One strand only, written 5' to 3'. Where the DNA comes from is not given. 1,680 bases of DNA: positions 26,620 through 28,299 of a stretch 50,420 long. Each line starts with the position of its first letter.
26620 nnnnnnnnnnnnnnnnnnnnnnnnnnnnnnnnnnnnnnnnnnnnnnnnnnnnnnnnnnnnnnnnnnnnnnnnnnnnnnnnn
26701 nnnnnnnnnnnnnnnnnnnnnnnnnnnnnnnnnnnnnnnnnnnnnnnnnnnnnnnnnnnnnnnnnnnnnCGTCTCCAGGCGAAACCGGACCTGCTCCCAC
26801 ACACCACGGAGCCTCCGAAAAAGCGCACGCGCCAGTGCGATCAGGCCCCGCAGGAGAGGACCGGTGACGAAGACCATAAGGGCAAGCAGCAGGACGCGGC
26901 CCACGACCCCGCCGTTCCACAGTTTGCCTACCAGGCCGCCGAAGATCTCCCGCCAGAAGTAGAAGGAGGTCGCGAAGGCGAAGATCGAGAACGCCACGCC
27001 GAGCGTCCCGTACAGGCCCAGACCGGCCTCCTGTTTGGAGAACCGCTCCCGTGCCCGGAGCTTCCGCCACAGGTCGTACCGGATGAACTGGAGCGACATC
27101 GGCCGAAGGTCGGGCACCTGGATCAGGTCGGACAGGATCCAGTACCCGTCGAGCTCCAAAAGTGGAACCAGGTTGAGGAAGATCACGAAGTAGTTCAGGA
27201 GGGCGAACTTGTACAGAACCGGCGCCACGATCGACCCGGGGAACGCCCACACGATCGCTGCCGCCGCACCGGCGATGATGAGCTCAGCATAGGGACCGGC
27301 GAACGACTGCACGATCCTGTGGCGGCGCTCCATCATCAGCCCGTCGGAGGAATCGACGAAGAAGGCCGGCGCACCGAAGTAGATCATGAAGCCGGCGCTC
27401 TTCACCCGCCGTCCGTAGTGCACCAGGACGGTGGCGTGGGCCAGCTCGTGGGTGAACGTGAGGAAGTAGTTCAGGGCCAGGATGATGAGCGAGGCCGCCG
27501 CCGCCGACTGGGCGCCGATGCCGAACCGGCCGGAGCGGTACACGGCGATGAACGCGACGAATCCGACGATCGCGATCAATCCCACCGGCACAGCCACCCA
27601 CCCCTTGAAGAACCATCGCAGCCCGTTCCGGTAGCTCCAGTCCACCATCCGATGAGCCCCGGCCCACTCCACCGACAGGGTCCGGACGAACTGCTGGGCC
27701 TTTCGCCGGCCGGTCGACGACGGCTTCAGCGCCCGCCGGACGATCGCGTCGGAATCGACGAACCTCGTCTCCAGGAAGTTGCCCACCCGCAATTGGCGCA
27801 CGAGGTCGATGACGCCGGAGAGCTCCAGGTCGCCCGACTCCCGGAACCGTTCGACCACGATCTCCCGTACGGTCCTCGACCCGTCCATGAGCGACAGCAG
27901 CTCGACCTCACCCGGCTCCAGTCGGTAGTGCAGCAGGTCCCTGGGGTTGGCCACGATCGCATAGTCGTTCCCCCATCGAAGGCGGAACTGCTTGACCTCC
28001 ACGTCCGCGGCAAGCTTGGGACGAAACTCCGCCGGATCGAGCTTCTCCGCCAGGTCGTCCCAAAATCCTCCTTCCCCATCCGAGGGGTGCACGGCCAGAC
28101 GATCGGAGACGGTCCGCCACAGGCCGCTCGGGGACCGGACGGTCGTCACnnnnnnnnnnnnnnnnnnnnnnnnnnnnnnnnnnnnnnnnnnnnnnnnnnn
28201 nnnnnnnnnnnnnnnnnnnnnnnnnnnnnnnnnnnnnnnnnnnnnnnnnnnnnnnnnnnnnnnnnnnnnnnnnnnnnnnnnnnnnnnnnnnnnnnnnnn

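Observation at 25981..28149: Three-part fusion: PqqD/RRE-like domain, M50 site-2 protease core, and tandem cNMP-binding domains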

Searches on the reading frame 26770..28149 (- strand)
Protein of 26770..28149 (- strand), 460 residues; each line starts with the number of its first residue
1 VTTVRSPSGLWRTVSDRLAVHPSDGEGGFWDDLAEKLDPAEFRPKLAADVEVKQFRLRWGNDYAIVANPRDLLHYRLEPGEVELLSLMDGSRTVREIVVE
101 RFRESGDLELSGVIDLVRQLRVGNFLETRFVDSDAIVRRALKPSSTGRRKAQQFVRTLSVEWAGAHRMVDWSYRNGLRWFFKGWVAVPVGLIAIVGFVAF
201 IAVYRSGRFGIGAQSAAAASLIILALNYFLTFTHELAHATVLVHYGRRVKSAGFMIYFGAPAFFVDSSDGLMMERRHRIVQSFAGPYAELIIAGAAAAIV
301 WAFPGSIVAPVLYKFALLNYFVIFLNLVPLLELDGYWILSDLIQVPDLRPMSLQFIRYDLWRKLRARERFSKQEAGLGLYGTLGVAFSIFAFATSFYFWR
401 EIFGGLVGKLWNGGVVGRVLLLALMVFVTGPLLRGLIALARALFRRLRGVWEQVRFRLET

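Call 36: search_protein_representatives(protein=window:26770-28149:-)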
Query: 460 residues. Proteins with E-value up to 0.001 (for the whole library): 9446; up to 1e-10: 3802; up to 1e-30: 415. The best 150 are listed.
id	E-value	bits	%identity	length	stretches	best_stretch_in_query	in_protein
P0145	3.1e-167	573.8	61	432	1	5-434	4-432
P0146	1.7e-149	515.3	52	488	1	8-460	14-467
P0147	5.5e-149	513.6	54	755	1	18-459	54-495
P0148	1.7e-144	498.8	63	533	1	2-377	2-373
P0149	8.5e-127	440.5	53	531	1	66-459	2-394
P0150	1.4e-126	439.8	54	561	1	28-389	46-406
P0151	2.0e-124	432.6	52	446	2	124-460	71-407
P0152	2.7e-121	422.3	48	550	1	23-460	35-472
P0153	2.8e-113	395.9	57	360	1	140-446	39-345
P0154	3.1e-107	376.0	51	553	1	27-379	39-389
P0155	2.1e-103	363.4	55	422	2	66-369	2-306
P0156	3.4e-102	359.4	43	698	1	28-458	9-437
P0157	7.4e-102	358.3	45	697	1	24-459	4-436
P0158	7.5e-96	338.4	56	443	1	180-459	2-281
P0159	1.2e-92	327.8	41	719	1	30-460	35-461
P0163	4.0e-87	309.7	37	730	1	31-459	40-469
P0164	2.2e-86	307.2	39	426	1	10-412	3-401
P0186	6.1e-63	230.0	36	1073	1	28-446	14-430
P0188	2.1e-62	228.2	32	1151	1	15-447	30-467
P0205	5.1e-58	213.7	32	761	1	18-454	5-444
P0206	5.1e-58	213.7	37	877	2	9-367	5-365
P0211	2.5e-56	208.1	29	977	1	22-447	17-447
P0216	6.3e-56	206.8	36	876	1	26-452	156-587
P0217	6.8e-56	206.7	32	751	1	1-434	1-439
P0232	4.0e-54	200.9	36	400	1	36-434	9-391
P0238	2.1e-53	198.5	31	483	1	8-445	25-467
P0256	1.0e-51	193.0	30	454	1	5-430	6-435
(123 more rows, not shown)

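Call 37: search_protein_families(library=pfam, proteins=[P0186, P0188, P0211, P0156, P0163, P0205, P0216, P0206, P0164, P0232], max_evalue=0.001)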
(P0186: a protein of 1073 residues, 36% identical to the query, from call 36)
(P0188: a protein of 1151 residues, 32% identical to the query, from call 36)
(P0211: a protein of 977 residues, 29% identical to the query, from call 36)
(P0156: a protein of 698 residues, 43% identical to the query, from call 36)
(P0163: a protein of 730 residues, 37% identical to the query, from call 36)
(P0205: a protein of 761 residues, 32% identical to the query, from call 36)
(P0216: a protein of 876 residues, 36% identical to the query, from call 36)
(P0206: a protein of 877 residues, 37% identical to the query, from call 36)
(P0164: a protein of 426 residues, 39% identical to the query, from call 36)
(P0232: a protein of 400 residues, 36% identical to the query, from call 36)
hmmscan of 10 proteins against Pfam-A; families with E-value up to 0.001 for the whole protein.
P0186 (1073 aa): 1 family
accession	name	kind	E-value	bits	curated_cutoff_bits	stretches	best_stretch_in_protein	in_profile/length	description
PF00027.35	cNMP_binding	-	9.2e-50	167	27.5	2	838-921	5-88/89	Cyclic nucleotide-binding domain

P0188 (1151 aa): 1 family
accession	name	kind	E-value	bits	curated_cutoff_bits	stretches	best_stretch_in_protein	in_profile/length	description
PF00027.35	cNMP_binding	-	1.6e-44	150.2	27.5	2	1038-1119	5-87/89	Cyclic nucleotide-binding domain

P0211 (977 aa): 2 families
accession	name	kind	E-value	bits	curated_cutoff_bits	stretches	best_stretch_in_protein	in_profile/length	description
PF00027.35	cNMP_binding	-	7e-40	135.3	27.5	2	867-954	2-89/89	Cyclic nucleotide-binding domain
PF02163.28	Peptidase_M50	-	4.6e-06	26.6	27.2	1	224-403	4-106/221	Peptidase family M50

P0156 (698 aa): 3 families
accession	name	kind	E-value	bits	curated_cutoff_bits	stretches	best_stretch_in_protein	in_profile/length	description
PF00027.35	cNMP_binding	-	3.8e-42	142.6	27.5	2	599-679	2-87/89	Cyclic nucleotide-binding domain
PF02163.28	Peptidase_M50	-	4.6e-06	26.6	27.2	0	272-323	144-195/221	Peptidase family M50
PF13398.12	Peptidase_M50B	-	0.00057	20.1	26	1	200-305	15-114/201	Peptidase M50B-like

P0163 (730 aa): 1 family
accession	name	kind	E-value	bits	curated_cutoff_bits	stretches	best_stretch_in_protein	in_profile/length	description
PF00027.35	cNMP_binding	-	2.9e-46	155.8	27.5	2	630-709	3-87/89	Cyclic nucleotide-binding domain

P0205 (761 aa): 0 families

P0216 (876 aa): 4 families
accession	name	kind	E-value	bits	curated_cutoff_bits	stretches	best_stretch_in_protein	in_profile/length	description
PF00027.35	cNMP_binding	-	1.6e-46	156.6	27.5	2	759-844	3-88/89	Cyclic nucleotide-binding domain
PF00498.31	FHA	-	2.2e-14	54.1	20.7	1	51-115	1-67/67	FHA domain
PF16697.10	Yop-YscD_cpl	-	1.2e-11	45.1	33.2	1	43-121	11-90/94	Inner membrane component of T3SS, cytoplasmic domain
PF02163.28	Peptidase_M50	-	7.2e-05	22.7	27.2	1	358-448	3-114/221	Peptidase family M50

P0206 (877 aa): 0 families

P0164 (426 aa): 1 family
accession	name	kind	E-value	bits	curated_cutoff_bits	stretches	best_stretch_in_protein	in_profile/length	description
PF02163.28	Peptidase_M50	-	0.00013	21.8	27.2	0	298-333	160-195/221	Peptidase family M50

P0232 (400 aa): 0 families

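Call 45: find_related_loci(query=A2, collection=genome_contigs, flank=8000)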
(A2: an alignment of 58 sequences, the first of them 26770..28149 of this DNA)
Query A2 (460 aa) in genome_contigs; peptide patterns used: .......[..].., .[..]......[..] (x = any residue, [..] = any of these).
416 stretches matched a pattern; 354 encode a relative of the query (tblastn E <= 1e-3); the best 80 are kept; 80 distinct loci.
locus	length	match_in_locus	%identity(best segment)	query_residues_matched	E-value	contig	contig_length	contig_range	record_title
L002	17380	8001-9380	90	1-460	0e+0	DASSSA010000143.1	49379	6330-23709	MAG TPA_asm: Actinomycetota bacterium isolate SMAG_U503 k141_923755, whole genome shotgun sequence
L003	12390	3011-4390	87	1-460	0e+0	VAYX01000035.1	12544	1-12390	MAG: Actinobacteria bacterium isolate AC_69 14_1009_16_40cm_scaffold_32976, whole genome shotgun sequence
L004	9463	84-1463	87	1-460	0e+0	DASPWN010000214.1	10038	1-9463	MAG TPA_asm: Actinomycetota bacterium isolate SMAG_U11542 k141_1569606, whole genome shotgun sequence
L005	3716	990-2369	88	1-460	0e+0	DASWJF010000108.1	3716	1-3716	MAG TPA_asm: Actinomycetota bacterium isolate SMAG_U2888 k141_1565386, whole genome shotgun sequence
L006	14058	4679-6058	80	1-460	0e+0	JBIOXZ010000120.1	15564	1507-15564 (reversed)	MAG: Actinomycetota bacterium isolate MAG043 k127_4348931, whole genome shotgun sequence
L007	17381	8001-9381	85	1-460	0e+0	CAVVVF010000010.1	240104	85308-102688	MAG: uncultured Actinomycetes bacterium isolate MFD03899.bin.2.35 genome assembly, contig: contig_7136, whole genome sho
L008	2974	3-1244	86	47-460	0e+0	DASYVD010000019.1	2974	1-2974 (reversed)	MAG TPA_asm: Actinomycetota bacterium isolate SMAG_U4612 k141_1539364, whole genome shotgun sequence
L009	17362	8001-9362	69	9-460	0e+0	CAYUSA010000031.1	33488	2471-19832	MAG TPA_asm: uncultured Actinomycetes bacterium isolate SRP302447_co1_138 genome assembly, contig: NODE_3581_length_3348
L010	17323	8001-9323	70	13-460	0e+0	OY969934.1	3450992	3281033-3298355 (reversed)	MAG: uncultured Actinomycetes bacterium isolate MFD04944.bin.1.31 genome assembly, chromosome: 1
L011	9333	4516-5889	67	1-460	0e+0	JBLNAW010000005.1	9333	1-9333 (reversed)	MAG: Solirubrobacterales bacterium isolate MAG167 PRJNA951521_bin27_renamed_4, whole genome shotgun sequence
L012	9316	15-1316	70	28-460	0e+0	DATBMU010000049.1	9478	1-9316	MAG TPA_asm: Actinomycetota bacterium isolate SMAG_U4006 k141_4671919, whole genome shotgun sequence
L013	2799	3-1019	91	122-460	0e+0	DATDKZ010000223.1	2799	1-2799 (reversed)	MAG TPA_asm: Actinomycetota bacterium isolate SMAG_U371 k141_1874225, whole genome shotgun sequence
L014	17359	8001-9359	62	8-460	0e+0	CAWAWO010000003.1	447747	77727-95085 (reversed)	MAG: uncultured Actinomycetes bacterium isolate MFD05454.bin.2.5 genome assembly, contig: contig_37807, whole genome sho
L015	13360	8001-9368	65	6-460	0e+0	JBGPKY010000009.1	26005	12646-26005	MAG: Actinomycetota bacterium isolate OBJ_0618_7090110_275 k141_8897331_length_26005_cov_26.4417, whole genome shotgun s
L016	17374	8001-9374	66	1-460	0e+0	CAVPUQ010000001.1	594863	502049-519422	MAG: uncultured Actinomycetes bacterium isolate MFD09964.bin.2.60 genome assembly, contig: contig_10712, whole genome sh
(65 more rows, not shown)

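Call 50: predict_structure(alignment_id=A2)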
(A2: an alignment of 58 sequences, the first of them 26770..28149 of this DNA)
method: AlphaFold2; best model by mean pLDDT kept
length: 460 residues; sequences in the alignment: 58
mean_pLDDT: 78.4   pTM: 0.69
mean pLDDT of the five models: 78.4, 76.5, 75.6, 70.1, 70.0
residues with pLDDT >= 90: 58; 70-90: 299; 50-70: 90; < 50: 13
segments of 3 or more residues with pLDDT < 50: 1-3, 258-261, 329-333
pLDDT, mean of each block of 10 residues (from residue 1): 53 72 60 73 89 77 82 80 86 85 63 84 87 76 72 69 80 92 89 93 88 67 85 87 86 58 57 81 87 93 91 90 66 57 70 82 88 84 79 80 78 85 75 71 82 79
secondary structure, 60 per line:
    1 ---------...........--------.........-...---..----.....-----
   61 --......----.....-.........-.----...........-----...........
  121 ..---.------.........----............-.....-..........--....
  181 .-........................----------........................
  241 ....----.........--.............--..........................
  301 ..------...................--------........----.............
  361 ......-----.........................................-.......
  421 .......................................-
elements in order: H10-20 H29-37 E51-55 E63-68 E73-77 H79-87 H94-104 H110-122 H133-141 H146-157 E159-163 H165-174 H177-181 H183-206 H217-244 E249-257 E260-268 H269-272 H275-302 H309-327 H336-343 H348-366 H372-412 H414-459

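Call 55: fold_search(model_id=the predicted structure, library=pdb)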
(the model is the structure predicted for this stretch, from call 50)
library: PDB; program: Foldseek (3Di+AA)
matches with E <= 10: 104; with E <= 0.001: 0
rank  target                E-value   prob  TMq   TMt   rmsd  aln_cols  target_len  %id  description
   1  5sxy_MODEL_1_A        4.8e-02  1.00  0.15  0.58   4.6        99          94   20  The solution NMR structure for the PqqD truncation of Methylobacterium extorquens PqqCD representing a functio (released 2017-05-24)
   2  5v1u_B                2.0e-01  1.00  0.15  0.66   4.0        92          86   18  TbiB1 in Complex with the TbiA(beta) Leader Peptide (released 2018-09-05)
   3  5v1v_A                2.4e-01  1.00  0.16  0.67   3.9        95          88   18  TbiB1 in Complex with the TbiA(alpha) Leader Peptide (released 2018-09-05)
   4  5v1u_A                4.9e-01  0.99  0.15  0.67   3.6        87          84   18  TbiB1 in Complex with the TbiA(beta) Leader Peptide (released 2018-09-05)
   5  5v1u_C                8.5e-01  0.92  0.15  0.62   4.1        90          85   17  TbiB1 in Complex with the TbiA(beta) Leader Peptide (released 2018-09-05)
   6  8vpo                  9.4e-01  0.94  0.16  0.16   7.0       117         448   14  X-Ray Crystal Structure of TigE from Paramaledivibacter caminithermalis (released 2024-02-07)
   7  8abq_B                9.8e-01  0.12  0.12  0.20  28.6       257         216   10  Structure of the SNX1-SNX5 complex, Pt derivative (released 2023-06-21)
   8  5v1u_D                1.1e+00  0.89  0.14  0.62   4.1        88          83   17  TbiB1 in Complex with the TbiA(beta) Leader Peptide (released 2018-09-05)
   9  6jx3_B                1.1e+00  0.93  0.15  0.65   3.5        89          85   13  Lasso peptide synthetase B1 complexed with the leader peptide (released 2019-06-26)
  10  8hkr_A                1.4e+00  0.85  0.12  0.14   4.3        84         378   23  Crystal Structure of Histone H3 Lysine 79 (H3K79) Methyltransferase Rv2067c from Mycobacterium tuberculosis (released 2023-10-18)
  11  8fm9_A                1.5e+00  0.38  0.12  0.17   5.1        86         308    9  Nodavirus RNA replication proto-crown, detergent-solubliized C12 multimer (released 2023-02-01)
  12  5t77                  2.2e+00  0.07  0.14  0.14  22.4       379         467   11  Crystal structure of the MOP flippase MurJ (released 2016-12-28)
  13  6tot_A                2.2e+00  0.05  0.11  0.15  23.1       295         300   16  Crystal structure of the Orexin-1 receptor in complex with lemborexant (released 2020-01-15)
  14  9jxg_A                2.5e+00  0.07  0.16  0.14  25.5       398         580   12  Cryo-EM structure of apo human XPR1, class 3, with symmetrically dimerized SPX domains (released 2025-08-27)
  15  5vb2_B                3.2e+00  0.06  0.10  0.15  22.3       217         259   18  Crystal structure of the NavAb voltage-gated sodium channel in a closed conformation (released 2017-04-05)
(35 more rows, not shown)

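Call 62: find_encoding_contigs(protein=P0188, flank=6000, max_places=1)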
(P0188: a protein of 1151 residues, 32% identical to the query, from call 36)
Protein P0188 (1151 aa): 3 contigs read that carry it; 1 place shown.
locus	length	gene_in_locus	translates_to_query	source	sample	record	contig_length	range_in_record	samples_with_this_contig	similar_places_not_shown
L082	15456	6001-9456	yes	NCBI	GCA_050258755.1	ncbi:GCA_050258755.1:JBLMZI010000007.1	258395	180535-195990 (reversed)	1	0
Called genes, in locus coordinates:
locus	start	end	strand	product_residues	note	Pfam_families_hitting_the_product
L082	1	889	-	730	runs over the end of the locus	PF09826:Beta_propel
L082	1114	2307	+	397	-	PF15902:Sortilin-Vps10 (faint), PF02012:BNR (faint)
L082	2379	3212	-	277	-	PF00950:ABC-3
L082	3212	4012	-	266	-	PF09818:ABC_ATPase (faint), PF00005:ABC_tran, PF13304:AAA_21 (weak)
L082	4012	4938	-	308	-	PF01297:ZnuA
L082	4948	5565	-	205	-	PF00293:NUDIX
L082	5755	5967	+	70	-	-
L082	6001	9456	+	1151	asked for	PF00027:cNMP_binding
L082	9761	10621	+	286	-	PF14407:Frankia_peptide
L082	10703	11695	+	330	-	-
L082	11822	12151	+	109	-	PF16760:CBM53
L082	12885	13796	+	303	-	PF01112:Asparaginase_2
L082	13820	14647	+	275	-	PF02633:Creatininase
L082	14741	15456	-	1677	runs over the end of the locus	PF00028:Cadherin, PF17803:Cadherin_4 (weak), PF17963:Big_9 (weak), PF17892:Cadherin_5 (weak), PF17963:Big_9 (weak), PF16184:Cadherin_3, PF00395:SLH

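Call 63: find_encoding_contigs(protein=P0163, flank=6000, max_places=1)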
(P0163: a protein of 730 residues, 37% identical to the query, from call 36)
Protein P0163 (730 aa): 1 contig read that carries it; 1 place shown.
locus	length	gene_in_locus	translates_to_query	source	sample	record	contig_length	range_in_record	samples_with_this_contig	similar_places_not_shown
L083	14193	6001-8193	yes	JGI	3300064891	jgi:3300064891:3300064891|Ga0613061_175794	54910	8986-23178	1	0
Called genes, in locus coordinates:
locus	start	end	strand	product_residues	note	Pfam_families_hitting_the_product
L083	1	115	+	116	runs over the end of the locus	PF02152:FolB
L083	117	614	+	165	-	PF01288:HPPK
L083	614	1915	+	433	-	-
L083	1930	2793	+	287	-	PF03807:F420_oxidored (weak), PF10727:Rossmann-like, PF10728:DUF2520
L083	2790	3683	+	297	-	PF02569:Pantoate_ligase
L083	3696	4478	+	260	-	PF03309:Pan_kinase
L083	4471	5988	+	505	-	PF01336:tRNA_anti-codon, PF00152:tRNA-synt_2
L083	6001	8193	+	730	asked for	PF00027:cNMP_binding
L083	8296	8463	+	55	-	-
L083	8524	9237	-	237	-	PF00027:cNMP_binding, PF13545:HTH_Crp_2, PF25213:HVO_A0261_N (weak)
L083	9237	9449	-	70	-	PF17982:C5HCH (weak)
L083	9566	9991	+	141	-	PF00027:cNMP_binding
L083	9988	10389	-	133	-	PF00072:Response_reg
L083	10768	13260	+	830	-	PF02861:Clp_N, PF13191:AAA_16 (weak), PF23569:NBD_SMAX1, PF00004:AAA, PF17871:AAA_lid_9, PF07724:AAA_2, PF07728:AAA_5, PF10431:ClpB_D2-small, +7 more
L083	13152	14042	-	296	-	PF09844:DUF2071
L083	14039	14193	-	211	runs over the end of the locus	PF00440:TetR_N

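Call 68: find_encoding_contigs(protein=P0186, flank=5000, max_places=1)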
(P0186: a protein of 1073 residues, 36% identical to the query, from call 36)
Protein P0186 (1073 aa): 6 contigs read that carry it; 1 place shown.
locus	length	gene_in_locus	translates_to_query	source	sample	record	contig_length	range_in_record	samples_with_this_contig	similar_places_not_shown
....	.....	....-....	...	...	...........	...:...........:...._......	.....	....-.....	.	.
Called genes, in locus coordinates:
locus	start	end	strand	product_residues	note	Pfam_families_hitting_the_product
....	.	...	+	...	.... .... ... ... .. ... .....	-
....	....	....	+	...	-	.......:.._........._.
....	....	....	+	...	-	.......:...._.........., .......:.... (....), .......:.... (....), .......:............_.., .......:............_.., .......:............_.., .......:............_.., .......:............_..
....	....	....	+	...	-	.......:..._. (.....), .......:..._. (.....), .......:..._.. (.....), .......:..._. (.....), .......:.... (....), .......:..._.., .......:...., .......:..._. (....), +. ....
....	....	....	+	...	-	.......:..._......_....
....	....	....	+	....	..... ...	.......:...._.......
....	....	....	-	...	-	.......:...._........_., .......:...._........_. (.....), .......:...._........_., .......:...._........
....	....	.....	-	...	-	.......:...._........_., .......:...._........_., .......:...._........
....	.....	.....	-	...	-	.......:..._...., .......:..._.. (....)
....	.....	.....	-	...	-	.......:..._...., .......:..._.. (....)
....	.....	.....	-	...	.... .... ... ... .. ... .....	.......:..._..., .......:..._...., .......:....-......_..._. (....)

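Call 69: find_encoding_contigs(protein=P0216, flank=5000, max_places=1)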
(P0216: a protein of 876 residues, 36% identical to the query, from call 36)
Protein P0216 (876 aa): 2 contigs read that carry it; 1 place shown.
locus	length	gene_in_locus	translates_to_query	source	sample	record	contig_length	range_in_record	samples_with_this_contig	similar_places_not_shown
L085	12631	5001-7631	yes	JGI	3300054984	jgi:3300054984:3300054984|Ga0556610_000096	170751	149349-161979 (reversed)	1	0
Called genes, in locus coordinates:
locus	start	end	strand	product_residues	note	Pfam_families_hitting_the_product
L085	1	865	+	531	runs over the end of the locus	PF04055:Radical_SAM, PF13353:Fer4_12 (weak)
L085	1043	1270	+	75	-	PF14407:Frankia_peptide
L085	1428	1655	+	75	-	PF14407:Frankia_peptide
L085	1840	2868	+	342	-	PF04055:Radical_SAM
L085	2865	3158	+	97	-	PF05402:PqqD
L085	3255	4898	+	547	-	PF00890:FAD_binding_2 (faint), PF01266:DAO (weak), PF01494:FAD_binding_3, PF04820:Trp_halogenase, PF05834:Lycopene_cycl (weak), PF12831:FAD_oxidored, PF13450:NAD_binding_8 (weak), PF04820:Trp_halogenase, +2 more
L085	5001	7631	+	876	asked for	PF00498:FHA, PF16697:Yop-YscD_cpl, PF00027:cNMP_binding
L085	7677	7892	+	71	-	-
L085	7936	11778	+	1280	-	PF12773:DZR, PF00211:Guanylate_cyc, PF13191:AAA_16, PF13401:AAA_22, PF13424:TPR_12, PF00515:TPR_1 (weak), PF13424:TPR_12 (weak), PF17874:TPR_MalT, +4 more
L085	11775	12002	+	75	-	PF14407:Frankia_peptide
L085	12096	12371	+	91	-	PF13542:HTH_Tnp_ISL3 (weak), PF13384:HTH_23 (weak), PF13936:HTH_38 (weak)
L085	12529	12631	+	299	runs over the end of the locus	-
